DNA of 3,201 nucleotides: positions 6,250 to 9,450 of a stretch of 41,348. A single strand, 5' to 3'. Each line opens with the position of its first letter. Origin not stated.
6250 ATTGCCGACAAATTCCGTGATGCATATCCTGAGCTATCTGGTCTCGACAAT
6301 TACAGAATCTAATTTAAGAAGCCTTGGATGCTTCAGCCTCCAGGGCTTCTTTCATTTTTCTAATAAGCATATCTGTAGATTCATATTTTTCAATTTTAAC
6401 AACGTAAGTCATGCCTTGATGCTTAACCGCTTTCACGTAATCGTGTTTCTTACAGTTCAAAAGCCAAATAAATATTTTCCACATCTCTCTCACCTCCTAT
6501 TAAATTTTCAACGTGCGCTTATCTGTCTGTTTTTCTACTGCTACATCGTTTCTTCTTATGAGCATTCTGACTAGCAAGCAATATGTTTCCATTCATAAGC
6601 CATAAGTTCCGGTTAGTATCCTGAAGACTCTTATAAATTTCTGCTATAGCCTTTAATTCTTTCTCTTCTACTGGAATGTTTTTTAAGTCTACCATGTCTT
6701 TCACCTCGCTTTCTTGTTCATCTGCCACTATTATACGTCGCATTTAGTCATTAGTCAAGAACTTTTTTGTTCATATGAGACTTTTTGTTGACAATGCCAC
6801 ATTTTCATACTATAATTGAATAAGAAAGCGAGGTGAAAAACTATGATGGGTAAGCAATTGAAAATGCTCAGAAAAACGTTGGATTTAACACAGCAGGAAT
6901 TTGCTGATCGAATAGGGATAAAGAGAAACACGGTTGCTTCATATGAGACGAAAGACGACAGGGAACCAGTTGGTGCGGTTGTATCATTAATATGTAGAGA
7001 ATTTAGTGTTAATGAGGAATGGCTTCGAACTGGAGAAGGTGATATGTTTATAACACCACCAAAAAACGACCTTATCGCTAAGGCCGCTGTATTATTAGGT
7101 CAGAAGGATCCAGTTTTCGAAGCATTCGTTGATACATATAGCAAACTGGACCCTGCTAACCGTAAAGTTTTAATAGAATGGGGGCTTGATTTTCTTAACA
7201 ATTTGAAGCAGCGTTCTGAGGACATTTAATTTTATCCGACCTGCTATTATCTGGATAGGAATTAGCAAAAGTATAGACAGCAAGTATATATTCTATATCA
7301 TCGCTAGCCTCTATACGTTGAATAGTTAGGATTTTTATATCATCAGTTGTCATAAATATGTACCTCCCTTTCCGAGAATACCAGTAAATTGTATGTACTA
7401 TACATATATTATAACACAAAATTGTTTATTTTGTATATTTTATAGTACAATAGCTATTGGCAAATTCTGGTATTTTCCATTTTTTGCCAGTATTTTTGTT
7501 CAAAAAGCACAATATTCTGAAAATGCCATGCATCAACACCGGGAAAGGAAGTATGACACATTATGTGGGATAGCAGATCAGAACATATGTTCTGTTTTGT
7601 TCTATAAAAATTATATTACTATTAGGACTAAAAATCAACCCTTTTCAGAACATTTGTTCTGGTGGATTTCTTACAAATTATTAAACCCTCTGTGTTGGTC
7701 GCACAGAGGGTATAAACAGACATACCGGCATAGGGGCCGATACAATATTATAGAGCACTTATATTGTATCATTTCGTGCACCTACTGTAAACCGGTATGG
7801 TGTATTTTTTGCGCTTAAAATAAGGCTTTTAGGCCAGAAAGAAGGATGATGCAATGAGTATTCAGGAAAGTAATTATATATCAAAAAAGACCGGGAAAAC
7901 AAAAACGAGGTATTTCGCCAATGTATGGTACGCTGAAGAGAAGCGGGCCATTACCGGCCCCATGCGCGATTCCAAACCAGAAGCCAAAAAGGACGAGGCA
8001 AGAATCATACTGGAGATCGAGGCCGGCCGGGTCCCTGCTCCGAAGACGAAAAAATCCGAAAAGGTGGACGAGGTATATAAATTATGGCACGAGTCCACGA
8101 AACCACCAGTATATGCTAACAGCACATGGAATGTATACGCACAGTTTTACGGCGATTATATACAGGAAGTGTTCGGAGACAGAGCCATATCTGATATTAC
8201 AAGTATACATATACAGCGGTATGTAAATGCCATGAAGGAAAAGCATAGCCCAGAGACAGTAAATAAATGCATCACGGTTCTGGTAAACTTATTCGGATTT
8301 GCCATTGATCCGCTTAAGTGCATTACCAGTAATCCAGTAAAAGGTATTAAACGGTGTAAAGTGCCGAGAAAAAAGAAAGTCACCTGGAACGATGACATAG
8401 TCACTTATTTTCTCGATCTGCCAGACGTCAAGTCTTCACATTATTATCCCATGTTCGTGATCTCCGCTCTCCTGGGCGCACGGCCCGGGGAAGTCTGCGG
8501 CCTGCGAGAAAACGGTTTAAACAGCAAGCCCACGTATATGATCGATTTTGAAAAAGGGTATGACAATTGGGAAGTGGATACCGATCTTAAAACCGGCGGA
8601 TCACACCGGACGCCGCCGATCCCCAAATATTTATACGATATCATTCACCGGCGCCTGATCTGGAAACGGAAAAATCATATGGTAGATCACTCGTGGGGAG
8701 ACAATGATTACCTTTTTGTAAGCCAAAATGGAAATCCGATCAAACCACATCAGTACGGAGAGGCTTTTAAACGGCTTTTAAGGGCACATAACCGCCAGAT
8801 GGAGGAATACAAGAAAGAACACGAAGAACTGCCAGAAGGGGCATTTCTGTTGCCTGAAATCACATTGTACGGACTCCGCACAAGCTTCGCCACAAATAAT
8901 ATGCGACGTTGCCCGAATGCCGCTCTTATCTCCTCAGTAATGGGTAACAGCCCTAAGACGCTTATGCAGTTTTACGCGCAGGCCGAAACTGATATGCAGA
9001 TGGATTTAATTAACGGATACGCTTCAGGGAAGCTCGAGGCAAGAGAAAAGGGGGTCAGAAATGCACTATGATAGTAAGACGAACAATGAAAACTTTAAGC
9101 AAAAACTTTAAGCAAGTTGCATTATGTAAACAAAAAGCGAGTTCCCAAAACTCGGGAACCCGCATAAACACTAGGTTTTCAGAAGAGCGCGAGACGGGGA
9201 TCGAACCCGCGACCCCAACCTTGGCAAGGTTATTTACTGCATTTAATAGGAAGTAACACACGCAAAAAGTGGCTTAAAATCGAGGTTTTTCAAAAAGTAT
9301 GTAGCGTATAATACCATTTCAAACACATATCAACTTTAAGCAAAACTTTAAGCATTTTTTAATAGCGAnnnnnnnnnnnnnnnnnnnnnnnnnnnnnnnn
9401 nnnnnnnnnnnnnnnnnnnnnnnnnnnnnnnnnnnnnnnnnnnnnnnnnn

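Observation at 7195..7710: SOS-box-flanked strong promoter drives a 52-aa ORF and antisense transcription into the repressor gene: candidate LexA-controlled antirepressor module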

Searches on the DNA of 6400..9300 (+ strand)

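Call 7: search_dna_similar(query=window:6400-9300:+, collection=phages, mode=distant)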
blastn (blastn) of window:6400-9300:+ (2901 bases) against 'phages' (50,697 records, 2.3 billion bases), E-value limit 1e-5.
Records with a match: 20; places in all: 22; records where one place covers at least 80% of the query: 0.
Best place of each record, by identity: 95-99% 3; 90-95% 2; 80-90% 12; 60-80% 3.
By first word of the organism name: Acinetobacter 6; Bacteriophage 5; Faecalibacterium 2; Clostridium 2; Staphylococcus 2; Peptoclostridium 1; Clostridioides 1; uncultured 1.
By host as written in the record: - 12; Faecalibacterium prausnitzii 2; Clostridium difficile 2; Staphylococcus aureus 2; Peptoclostridium difficile strain DSM1296 1; Clostridioides difficile 1.
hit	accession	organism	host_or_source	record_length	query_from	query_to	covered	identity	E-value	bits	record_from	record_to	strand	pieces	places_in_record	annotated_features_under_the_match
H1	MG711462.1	Faecalibacterium phage FP_Epona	Faecalibacterium prausnitzii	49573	294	538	8%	70.8%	8e-14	86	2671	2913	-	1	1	putative repressor | DNA binding domain-containing protein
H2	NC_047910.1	Faecalibacterium phage FP_Epona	Faecalibacterium prausnitzii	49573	294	538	8%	70.8%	8e-14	86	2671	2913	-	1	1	transcriptional repressor | DNA binding domain-containing protein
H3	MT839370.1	Bacteriophage sp.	human fecal samples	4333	2730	2831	4%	79.4%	8e-14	87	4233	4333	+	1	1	record has no annotation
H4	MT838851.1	Bacteriophage sp.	human fecal samples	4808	583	653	2%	84.9%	3e-12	81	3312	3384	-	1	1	record has no annotation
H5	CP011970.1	Peptoclostridium phage phiCDIF1296T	Peptoclostridium difficile strain ...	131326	584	648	2%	81.5%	3e-6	62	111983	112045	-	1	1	putative transcriptional repressor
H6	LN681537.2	Clostridium phage phiCD211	Clostridium difficile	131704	584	648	2%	81.5%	3e-6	62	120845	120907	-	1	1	Transcriptional regulator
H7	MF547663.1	Clostridioides phage LIBA2945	Clostridioides difficile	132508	584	648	2%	81.5%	3e-6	62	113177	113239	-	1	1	transcriptional regulator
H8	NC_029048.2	Clostridium phage phiCD211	Clostridium difficile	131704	584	648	2%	81.5%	3e-6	62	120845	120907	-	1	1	transcriptional regulator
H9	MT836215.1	Bacteriophage sp.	human fecal samples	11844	2784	2832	2%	95.9%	3e-12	81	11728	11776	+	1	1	record has no annotation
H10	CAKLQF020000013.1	Acinetobacter phage MD-2021a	not known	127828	2786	2834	2%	87.8%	9e-7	63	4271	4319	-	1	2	tRNA-Gly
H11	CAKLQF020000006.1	Acinetobacter phage MD-2021a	not known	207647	2786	2834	2%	87.8%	9e-7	63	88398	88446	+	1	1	none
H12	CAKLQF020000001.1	Acinetobacter phage MD-2021a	not known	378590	2786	2834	2%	87.8%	9e-7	63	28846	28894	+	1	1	tRNA-Gly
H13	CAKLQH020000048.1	Acinetobacter phage MD-2021a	not known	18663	2786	2834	2%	87.8%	9e-7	63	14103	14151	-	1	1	none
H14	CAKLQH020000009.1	Acinetobacter phage MD-2021a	not known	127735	2786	2834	2%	87.8%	9e-7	63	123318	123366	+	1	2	tRNA-Gly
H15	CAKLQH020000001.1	Acinetobacter phage MD-2021a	not known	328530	2786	2834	2%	87.8%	9e-7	63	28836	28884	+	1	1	tRNA-Gly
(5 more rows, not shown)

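Call 37: search_rna_families(source=window, start=7150, end=7900, threshold=evalue, max_evalue=1)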
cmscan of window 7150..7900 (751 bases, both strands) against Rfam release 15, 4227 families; matches with E-value up to 1: 3.
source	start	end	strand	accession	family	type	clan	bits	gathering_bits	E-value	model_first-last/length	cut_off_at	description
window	7587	7742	-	RF01476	rliF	Gene; sRNA;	-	29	60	0.0087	1-220/220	no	Listeria sRNA rliF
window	7800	7894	+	RF02217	ZNFX1-AS1_3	Gene; lncRNA;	-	23.2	60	0.33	1-87/87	no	ZNFX1 antisense RNA 1 conserved region 3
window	7443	7568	+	RF01578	RUF1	Gene; sRNA;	-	19.2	70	0.38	1-264/264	no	Plasmodium RNA of unkown function RUF1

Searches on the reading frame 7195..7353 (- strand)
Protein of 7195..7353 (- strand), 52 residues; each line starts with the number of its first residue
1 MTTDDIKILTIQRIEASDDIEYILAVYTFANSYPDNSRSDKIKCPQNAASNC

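Call 9: search_protein_families(library=pfam, proteins=[window:7195-7353:-], max_evalue=0.01)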
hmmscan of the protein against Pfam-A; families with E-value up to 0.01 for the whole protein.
window:7195-7353:- (52 aa): 0 families

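Call 10: search_protein_families(library=phrogs, proteins=[window:7195-7353:-], max_evalue=0.01)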
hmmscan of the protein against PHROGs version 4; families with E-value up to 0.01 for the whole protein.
window:7195-7353:- (52 aa): 0 families

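Call 11: find_homologous_proteins(query=window:7195-7353:-, max_evalue=0.01)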
Query window:7195-7353:- (52 aa): 3 proteins with E <= 0.01 among 3 candidates.
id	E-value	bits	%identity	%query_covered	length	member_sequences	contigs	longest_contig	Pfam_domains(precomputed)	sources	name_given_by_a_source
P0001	3.7e-26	106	98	100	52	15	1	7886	-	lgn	-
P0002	3.6e-25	103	96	100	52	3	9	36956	-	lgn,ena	-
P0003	7.1e-25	102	94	100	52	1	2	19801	-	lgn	-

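Call 14: find_encoding_contigs(protein=P0002, flank=5000, max_places=8)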
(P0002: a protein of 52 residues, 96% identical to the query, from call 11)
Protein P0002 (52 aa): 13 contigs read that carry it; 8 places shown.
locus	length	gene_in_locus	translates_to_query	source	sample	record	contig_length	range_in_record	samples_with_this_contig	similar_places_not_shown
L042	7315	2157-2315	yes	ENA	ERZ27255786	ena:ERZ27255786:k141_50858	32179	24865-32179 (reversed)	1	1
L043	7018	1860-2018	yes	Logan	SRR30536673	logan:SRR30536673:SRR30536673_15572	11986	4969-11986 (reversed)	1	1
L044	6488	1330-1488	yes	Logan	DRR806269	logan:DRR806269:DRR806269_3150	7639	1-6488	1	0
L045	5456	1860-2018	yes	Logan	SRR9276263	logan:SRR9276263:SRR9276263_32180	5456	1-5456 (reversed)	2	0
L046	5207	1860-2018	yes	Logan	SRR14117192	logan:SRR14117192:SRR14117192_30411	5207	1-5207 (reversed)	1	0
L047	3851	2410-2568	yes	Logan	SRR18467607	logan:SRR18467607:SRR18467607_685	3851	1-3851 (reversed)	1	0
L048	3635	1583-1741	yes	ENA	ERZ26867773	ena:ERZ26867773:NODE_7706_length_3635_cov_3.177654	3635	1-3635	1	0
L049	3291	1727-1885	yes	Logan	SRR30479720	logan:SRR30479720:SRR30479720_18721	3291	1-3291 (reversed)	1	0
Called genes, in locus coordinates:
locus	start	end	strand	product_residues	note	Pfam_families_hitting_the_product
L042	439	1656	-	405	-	PF14659:Phage_int_SAM_3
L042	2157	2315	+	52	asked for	-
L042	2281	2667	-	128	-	PF13560:HTH_31, PF15731:MqsA_antitoxin (weak), PF01381:HTH_3, PF12844:HTH_19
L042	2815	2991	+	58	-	-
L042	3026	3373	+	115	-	-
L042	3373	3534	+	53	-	-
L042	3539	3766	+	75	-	-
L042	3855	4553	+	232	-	PF19808:DUF6291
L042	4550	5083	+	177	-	PF11417:G39P_N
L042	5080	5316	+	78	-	-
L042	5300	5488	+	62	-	-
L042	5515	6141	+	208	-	-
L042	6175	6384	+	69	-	-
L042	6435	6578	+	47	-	-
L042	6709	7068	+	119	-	-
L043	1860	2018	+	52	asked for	-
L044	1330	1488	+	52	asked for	-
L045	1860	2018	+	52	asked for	-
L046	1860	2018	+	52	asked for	-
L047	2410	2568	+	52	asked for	-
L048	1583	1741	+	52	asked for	-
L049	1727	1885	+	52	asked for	-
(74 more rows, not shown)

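Call 64: predict_structure(protein=window:7195-7353:-)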
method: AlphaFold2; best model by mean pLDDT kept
length: 52 residues; sequences in the alignment: 1
mean_pLDDT: 54.9   pTM: 0.21
mean pLDDT of the five models: 54.9, 53.9, 52.0, 50.7, 50.5
residues with pLDDT >= 90: 0; 70-90: 0; 50-70: 43; < 50: 9
segments of 3 or more residues with pLDDT < 50: 47-49
pLDDT, mean of each block of 10 residues (from residue 1): 60 56 60 52 49 47
secondary structure, 60 per line:
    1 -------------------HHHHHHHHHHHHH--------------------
elements in order: H20-32

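Call 78: search_solved_structures(query=window:7195-7353:-, max_evalue=10, show_alignments=2)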
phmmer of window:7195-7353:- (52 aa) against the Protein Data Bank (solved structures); distinct sequences matched with E-value up to 10: 5.
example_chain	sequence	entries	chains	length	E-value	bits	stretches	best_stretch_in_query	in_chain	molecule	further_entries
8pxe_A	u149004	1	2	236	0.81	13.5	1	2-25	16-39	Disulfide isomerase DsbG N-terminal domain-containing protein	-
7vyr_L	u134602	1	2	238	0.82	13.4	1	7-35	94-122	D27 light chain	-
8xef_C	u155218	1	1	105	0.88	13.4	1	7-37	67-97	GC2050 heavy chain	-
7t5o_L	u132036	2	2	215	1.1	13.1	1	7-35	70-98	GAR03 Fab light chain | Light chain of Fab arm of antibody GAR03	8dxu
30xo_L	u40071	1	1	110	1.2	12.9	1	8-34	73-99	Variable domain of the light chain of MIB22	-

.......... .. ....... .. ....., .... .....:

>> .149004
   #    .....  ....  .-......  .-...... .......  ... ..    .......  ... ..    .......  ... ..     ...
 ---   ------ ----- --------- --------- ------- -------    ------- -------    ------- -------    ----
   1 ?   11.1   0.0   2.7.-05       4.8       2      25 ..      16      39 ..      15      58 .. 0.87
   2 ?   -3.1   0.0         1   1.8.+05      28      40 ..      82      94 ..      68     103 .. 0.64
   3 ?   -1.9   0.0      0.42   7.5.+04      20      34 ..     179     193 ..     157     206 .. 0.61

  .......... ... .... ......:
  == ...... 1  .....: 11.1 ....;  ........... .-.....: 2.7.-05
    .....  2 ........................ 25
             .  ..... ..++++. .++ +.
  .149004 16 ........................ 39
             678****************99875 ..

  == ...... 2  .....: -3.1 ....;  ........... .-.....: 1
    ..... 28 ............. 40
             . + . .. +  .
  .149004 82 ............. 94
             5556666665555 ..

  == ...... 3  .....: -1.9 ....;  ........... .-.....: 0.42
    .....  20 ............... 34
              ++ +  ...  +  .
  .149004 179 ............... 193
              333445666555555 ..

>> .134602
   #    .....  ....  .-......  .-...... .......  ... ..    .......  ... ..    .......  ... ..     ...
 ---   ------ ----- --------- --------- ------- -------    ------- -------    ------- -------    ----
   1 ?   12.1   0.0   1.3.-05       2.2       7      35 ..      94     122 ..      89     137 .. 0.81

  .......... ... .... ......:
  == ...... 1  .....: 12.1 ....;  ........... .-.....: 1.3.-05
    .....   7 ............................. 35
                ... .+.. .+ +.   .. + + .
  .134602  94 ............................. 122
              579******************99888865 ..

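Call 85: find_related_loci(query=A5, collection=viral_contigs, flank=1200)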
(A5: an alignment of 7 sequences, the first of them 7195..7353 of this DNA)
Query A5 (52 aa) in viral_contigs; peptide patterns used: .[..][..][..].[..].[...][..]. (x = any residue, [..] = any of these).
50 stretches matched a pattern; 4 encode a relative of the query (tblastn E <= 1e-3); 4 distinct loci.
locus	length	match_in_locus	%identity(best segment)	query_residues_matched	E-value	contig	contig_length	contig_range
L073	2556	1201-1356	100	1-52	1e-32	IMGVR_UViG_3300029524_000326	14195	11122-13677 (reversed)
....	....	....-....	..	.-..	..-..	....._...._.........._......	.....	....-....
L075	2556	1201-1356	94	1-52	7e-31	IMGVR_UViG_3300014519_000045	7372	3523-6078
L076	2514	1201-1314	50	1-38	4e-10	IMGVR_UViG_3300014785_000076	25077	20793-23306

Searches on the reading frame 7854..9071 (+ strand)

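Call 9: search_protein_families(library=pfam, proteins=[window:7854-9071:+], max_evalue=0.01)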
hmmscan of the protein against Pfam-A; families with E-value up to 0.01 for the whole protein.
window:7854-9071:+ (405 aa): 4 families
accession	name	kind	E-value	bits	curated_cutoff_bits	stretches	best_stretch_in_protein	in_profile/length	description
PF14659.12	Phage_int_SAM_3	-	1.2e-09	38.6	22.6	1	72-127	3-57/58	Phage integrase, N-terminal SAM-like domain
PF00589.27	Phage_integrase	-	5.5e-06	26.7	27.1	1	200-378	27-169/172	Phage integrase family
PF22022.2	Phage_int_M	-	6.6e-05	23.5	27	1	73-155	3-84/96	Phage integrase central domain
PF13495.12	Phage_int_SAM_4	-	0.00035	21.4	27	1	87-147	14-75/85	Phage integrase, N-terminal SAM-like domain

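Call 10: search_protein_families(library=phrogs, proteins=[window:7854-9071:+], max_evalue=0.01)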
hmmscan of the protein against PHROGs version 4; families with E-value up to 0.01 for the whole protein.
window:7854-9071:+ (405 aa): 4 families
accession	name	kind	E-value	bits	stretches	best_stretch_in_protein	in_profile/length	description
phrog_1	-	integration and excision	1.1e-45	158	1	9-387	116-445/611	integrase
phrog_216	-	integration and excision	3.1e-14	53.8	1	144-382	22-232/301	integrase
phrog_7244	-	integration and excision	0.00062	20.1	1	103-170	106-172/263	integrase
phrog_26960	-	unknown function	0.0011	20.3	1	38-139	39-139/146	-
